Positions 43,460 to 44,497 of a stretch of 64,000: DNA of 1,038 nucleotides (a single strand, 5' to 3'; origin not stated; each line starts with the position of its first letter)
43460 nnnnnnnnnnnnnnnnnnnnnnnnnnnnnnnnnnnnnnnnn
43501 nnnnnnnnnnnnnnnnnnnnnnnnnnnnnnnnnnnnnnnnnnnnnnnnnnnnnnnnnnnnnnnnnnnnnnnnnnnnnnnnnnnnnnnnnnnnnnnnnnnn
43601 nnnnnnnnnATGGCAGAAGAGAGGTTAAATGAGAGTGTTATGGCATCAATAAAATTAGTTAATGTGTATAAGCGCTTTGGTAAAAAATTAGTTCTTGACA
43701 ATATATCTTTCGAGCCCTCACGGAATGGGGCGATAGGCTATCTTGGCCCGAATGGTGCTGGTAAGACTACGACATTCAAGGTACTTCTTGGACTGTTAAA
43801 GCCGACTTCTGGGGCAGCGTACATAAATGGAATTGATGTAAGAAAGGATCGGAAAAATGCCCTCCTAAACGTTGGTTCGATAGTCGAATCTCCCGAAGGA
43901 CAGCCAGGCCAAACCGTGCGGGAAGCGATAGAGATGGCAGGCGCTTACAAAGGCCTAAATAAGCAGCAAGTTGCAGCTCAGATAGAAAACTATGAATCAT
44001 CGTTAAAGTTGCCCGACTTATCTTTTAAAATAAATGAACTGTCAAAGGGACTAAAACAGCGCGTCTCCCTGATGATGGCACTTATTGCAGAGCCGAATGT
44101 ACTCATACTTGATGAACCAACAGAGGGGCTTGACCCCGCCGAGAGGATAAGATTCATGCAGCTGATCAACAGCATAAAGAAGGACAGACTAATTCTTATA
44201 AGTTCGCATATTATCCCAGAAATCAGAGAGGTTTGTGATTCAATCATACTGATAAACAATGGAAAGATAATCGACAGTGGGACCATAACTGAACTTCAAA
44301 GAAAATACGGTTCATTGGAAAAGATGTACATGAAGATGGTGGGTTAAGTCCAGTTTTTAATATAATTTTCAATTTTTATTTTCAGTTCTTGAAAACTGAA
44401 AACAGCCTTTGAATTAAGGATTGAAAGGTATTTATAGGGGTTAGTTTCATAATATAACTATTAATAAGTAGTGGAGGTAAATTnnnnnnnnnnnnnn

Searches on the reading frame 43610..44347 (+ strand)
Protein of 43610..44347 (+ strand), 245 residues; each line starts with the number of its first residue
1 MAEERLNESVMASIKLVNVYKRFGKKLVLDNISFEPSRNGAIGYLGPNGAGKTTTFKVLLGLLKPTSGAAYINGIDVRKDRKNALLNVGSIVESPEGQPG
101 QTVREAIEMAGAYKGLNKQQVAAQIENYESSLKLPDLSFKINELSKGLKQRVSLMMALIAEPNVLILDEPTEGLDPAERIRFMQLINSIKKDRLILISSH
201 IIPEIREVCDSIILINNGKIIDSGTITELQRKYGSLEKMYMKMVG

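Call 3: search_protein_families(library=pfam, proteins=[window:43610-44347:+], max_evalue=0.1)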
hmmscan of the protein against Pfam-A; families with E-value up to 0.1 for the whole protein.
window:43610-44347:+ (245 aa): 4 families
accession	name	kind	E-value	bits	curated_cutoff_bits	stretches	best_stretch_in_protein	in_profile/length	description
PF00005.33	ABC_tran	-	4.2e-27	95.9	25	1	29-171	1-136/137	ABC transporter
PF13304.12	AAA_21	-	3.4e-10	40.9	27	2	139-204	233-301/304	AAA domain, putative AbiEii toxin, Type IV TA system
PF02463.25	SMC_N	-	0.00019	21.4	40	1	43-202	28-199/220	RecF/RecN/SMC N terminal domain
PF13173.12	AAA_14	-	0.081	13.4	27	0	41-83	4-46/129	AAA domain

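Call 5: search_protein_families(library=ncbifam, proteins=[window:43610-44347:+], max_evalue=0.01)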
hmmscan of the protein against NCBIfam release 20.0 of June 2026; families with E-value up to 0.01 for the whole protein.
window:43610-44347:+ (245 aa): 190 families (the best 25 are shown)
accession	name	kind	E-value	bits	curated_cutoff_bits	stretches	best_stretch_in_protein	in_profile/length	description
TIGR03522.1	GldA_ABC_ATP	equivalog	8.5e-55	186.3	402.6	1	13-231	2-221/301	gliding motility-associated ABC transporter ATP-binding subunit GldA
TIGR01188.1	drrA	subfamily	5e-49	167.2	312.45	1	21-235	1-217/302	daunorubicin resistance ABC transporter, ATP-binding protein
NF010060.0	PRK13537.1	equivalog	2.7e-44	151.3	521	1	8-229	10-233/314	nodulation factor ABC transporter ATP-binding protein NodI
TIGR03740.1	galliderm_ABC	subfamily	1.1e-43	149.5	309.75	1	16-244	3-222/223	lantibiotic protection ABC transporter ATP-binding subunit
TIGR03864.1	PQQ_ABC_ATP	hypoth_equivalog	2e-41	142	302.25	1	14-243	2-235/236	ABC transporter, ATP-binding subunit, PQQ-dependent alcohol dehydrogenase system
NF033858.1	ABC2_perm_RbbA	equivalog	4e-41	140.9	1050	1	11-242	264-499/909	ribosome-associated ATPase/putative transporter RbbA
NF010059.0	PRK13536.1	equivalog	4e-38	131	549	1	9-229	39-261/342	nodulation factor ABC transporter ATP-binding protein NodI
TIGR04521.1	ECF_ATPase_2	equivalog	2.8e-36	125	330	1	26-242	18-245/279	energy-coupling factor transporter ATPase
TIGR01288.1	nodI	equivalog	5e-36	124.2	424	1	13-225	4-218/303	nodulation factor ABC transporter ATP-binding protein NodI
TIGR04406.1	LPS_export_lptB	equivalog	2e-34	118.9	240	1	15-230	3-223/239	LPS export ABC transporter ATP-binding protein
NF010171.0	PRK13652.1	equivalog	4.6e-34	117.8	476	1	20-241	11-237/277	cobalt transporter ATP-binding subunit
TIGR04520.1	ECF_ATPase_1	equivalog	2.1e-33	115.9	315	1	18-242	5-236/269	energy-coupling factor transporter ATPase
NF010158.0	PRK13637.1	equivalog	4.3e-31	108.1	390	1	25-240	19-243/287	energy-coupling factor transporter ATPase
NF047565.1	PSM_export_PmtA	equivalog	1.5e-29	103.2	350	1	24-234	12-220/282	phenol-soluble modulin export ABC transporter ATP-binding protein PmtA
TIGR00968.1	3a0106s01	subfamily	4.2e-28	98.5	342.75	1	14-232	1-221/237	sulfate ABC transporter ATP-binding protein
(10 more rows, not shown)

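Call 55: search_protein_families(library=padloc, proteins=[window:43610-44347:+], max_evalue=0.001)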
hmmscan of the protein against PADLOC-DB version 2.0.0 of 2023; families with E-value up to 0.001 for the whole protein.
window:43610-44347:+ (245 aa): 10 families
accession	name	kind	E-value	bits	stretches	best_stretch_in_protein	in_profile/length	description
PDLC04135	mad3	-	2.3e-24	84.7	2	127-225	246-352/374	mads_3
PDLC02980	AriA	-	3.6e-10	38.3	1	139-201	233-299/304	-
PDLC04140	mad8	-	9e-09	33.3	1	24-193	12-224/314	mads_8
PDLC00289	PtuA1|PtuA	-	2.2e-06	25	1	138-235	222-325/404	AAA ATPase domain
PDLC04175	HEC-01A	-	2.2e-05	21.7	1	134-200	239-307/363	-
PDLC03878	NsnB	-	5.9e-05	21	0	119-200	197-276/345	-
PDLC04174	HEC-01A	-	0.00016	19.1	1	135-216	138-224/264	-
PDLC04214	HEC-02A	-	0.00046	17.6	0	133-200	205-277/338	-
PDLC04164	AriA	-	0.00048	17.8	0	135-200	163-231/253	-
PDLC02335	AbiLi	-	0.00056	17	0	120-201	172-237/326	AbiLi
